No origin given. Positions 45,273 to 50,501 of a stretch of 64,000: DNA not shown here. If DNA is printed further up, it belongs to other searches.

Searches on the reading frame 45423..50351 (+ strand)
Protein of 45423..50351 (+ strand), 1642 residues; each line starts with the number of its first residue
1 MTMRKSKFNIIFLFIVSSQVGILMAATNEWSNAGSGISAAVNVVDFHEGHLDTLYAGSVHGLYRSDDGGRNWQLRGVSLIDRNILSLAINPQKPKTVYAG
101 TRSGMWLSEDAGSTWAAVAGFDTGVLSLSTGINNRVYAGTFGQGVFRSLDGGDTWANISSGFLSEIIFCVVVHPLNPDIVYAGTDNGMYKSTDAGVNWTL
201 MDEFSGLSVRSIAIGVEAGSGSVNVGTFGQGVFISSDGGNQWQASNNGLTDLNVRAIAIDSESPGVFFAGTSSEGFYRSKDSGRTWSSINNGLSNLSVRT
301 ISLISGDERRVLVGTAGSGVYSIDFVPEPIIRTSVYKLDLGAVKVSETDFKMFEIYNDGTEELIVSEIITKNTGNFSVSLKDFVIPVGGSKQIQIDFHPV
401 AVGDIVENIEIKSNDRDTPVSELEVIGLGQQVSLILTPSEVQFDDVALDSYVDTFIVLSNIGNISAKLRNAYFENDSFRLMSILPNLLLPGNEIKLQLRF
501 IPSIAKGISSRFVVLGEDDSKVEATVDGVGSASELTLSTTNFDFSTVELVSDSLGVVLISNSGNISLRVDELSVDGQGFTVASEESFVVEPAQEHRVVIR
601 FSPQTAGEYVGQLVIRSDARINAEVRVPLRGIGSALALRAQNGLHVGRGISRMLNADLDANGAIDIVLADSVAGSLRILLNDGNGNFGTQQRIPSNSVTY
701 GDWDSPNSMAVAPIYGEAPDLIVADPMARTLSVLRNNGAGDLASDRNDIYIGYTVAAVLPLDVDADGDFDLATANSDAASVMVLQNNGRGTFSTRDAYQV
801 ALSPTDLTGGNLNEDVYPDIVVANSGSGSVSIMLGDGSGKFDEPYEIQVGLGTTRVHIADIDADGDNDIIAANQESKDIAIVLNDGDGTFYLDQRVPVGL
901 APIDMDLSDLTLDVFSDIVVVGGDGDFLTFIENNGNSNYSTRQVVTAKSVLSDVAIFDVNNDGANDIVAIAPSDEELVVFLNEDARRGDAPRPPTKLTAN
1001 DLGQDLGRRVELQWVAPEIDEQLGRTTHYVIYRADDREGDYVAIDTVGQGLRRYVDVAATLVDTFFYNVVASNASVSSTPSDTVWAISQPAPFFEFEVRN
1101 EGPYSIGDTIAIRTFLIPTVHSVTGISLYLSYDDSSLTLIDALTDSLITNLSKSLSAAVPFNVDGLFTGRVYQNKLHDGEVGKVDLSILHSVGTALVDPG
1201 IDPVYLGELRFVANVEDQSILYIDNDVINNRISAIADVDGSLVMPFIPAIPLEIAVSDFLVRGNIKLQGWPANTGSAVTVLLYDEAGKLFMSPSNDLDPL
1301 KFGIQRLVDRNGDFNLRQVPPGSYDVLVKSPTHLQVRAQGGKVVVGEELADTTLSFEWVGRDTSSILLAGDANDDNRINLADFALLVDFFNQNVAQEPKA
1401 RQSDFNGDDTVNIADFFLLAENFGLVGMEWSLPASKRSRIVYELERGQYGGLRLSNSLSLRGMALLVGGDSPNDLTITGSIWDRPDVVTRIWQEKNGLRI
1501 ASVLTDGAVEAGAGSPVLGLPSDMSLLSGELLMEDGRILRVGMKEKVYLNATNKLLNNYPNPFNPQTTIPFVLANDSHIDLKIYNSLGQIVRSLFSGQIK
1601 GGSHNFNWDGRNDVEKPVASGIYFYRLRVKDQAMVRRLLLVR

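Call 4: search_protein_families(library=pfam, proteins=[window:45423-50351:+], max_evalue=0.01)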
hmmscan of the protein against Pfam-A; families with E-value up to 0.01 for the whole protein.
window:45423-50351:+ (1642 aa): 19 families
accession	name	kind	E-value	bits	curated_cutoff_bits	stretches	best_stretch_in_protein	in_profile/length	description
PF22544.2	HYDIN_VesB_CFA65-like_Ig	-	3.8e-27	94.9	25.5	3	329-419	1-91/100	HYDIN/CFA65/VesB-like, Ig-like domain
PF13517.12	FG-GAP_3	-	4.7e-24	85.2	26.9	6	812-870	2-60/61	FG-GAP-like repeat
PF15902.12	Sortilin-Vps10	-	3.4e-17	62.8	33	3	232-310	3-82/446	Sortilin, neurotensin receptor 3,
PF22073.2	Cep192_D4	-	3.6e-15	56.6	35.5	2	535-633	4-111/112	Cep192 domain 4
PF15780.11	ASH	-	9.2e-12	45.4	27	2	337-416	13-93/98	Abnormal spindle-like microcephaly-assoc'd, ASPM-SPD-2-Hydin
PF13860.13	FlgD_ig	-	3.8e-11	43.2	27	1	1577-1626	22-72/79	FlgD Ig-like domain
PF22067.2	Cep192_D3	-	2.2e-10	41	27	1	557-610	23-76/99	Cep192 domain 3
PF12371.14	TMEM131_like_N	-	5.2e-09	36.7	28.8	1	537-615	3-82/84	Transmembrane protein 131-like N-terminal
PF07610.17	DUF1573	-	6e-09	36.3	26.1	1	337-420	7-90/98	Protein of unknown function (DUF1573)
PF24507.1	Ig_CFAP65_4th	-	2.3e-07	31.5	27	0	357-414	6-63/76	CFAP65, fourth Ig-like domain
PF13585.12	CHU_C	-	1.1e-06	29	27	1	1575-1632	25-75/86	CHU_C Type IX secretion signal domain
PF14870.12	PSII_BNR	-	4.9e-06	26.4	27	0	145-288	40-181/303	Photosynthesis system II assembly factor YCF48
PF18962.6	Por_Secre_tail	-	8.4e-06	26.4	27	1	1559-1638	2-73/75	Secretion system C-terminal sorting domain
PF00404.24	Dockerin_1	-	4e-05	24.2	22.9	1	1369-1420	1-53/57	Dockerin type I domain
PF24798.1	Ig-CFAP74_4th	-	5.6e-05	23.7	28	0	538-633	2-95/95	CFAP74 forth Ig-like domain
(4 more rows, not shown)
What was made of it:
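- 45423..50351 (+): C: begins 10 nt after the B2 stop. It has BNR/Sortilin-like and FG-GAP beta-propellers and HYDIN-like Ig domains. Its C-terminal module (cohesin, X, dockerin, cohesin, T9SS C-terminal domain) is the one also found in A. Pfam, including Dockerin_1 24.2 bits against a cut-off of 22.9 (call 4).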

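Call 13: search_protein_families(library=ncbifam, proteins=[window:45423-50351:+], max_evalue=0.01)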
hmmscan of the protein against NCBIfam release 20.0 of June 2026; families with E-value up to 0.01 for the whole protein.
window:45423-50351:+ (1642 aa): 12 families
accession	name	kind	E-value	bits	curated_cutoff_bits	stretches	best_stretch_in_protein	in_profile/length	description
NF045728.1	glycosyl_F510_1955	equivalog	7.5e-38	130.2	175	4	52-124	105-179/246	F510_1955 family glycosylhydrolase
NF012200.0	choice_anch_D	domain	9.7e-22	77.5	45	2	530-619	9-105/108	choice-of-anchor D domain-containing protein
NF052323.1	T9SSA_dep_M6i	equivalog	3.9e-10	38.3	600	1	1557-1632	959-1029/1043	T9SS-dependent M6-like inactivated metalloprotease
NF052228.1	T9SS_PorZ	equivalog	2.8e-09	36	260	1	1558-1627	675-740/757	type IX secretion system anionic LPS delivery protein PorZ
TIGR04183.1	Por_Secre_tail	domain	5e-09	36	23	1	1559-1639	2-70/72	T9SS type A sorting domain-containing protein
NF010237.0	PRK13684.1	equivalog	9.5e-09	34.7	326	1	10-119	16-125/334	photosynthesis system II assembly factor Ycf48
NF033707.1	T9SS_sortase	equivalog_domain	2.2e-08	32.3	420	1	1556-1632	999-1080/1095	type IX secretion system sortase PorU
NF041425.1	OS_HP2_seleno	subfamily_domain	2.9e-06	27.5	100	1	352-427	20-95/98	OS_HP2 family (seleno)protein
NF009276.0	PRK12633.1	equivalog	3.1e-06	27.1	383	1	1575-1631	127-183/234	flagellar basal body rod modification protein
NF005176.1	PRK06655.1-1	equivalog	4.3e-06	26.8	230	1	1576-1627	96-147/197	flagellar hook assembly protein FlgD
NF046073.1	UpsA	equivalog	1.4e-05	25.2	130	0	558-610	61-114/136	pilin subunit UpsA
NF009452.0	PRK12812.1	equivalog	9.2e-05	21.8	258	0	1576-1626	151-203/289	flagellar basal body rod modification protein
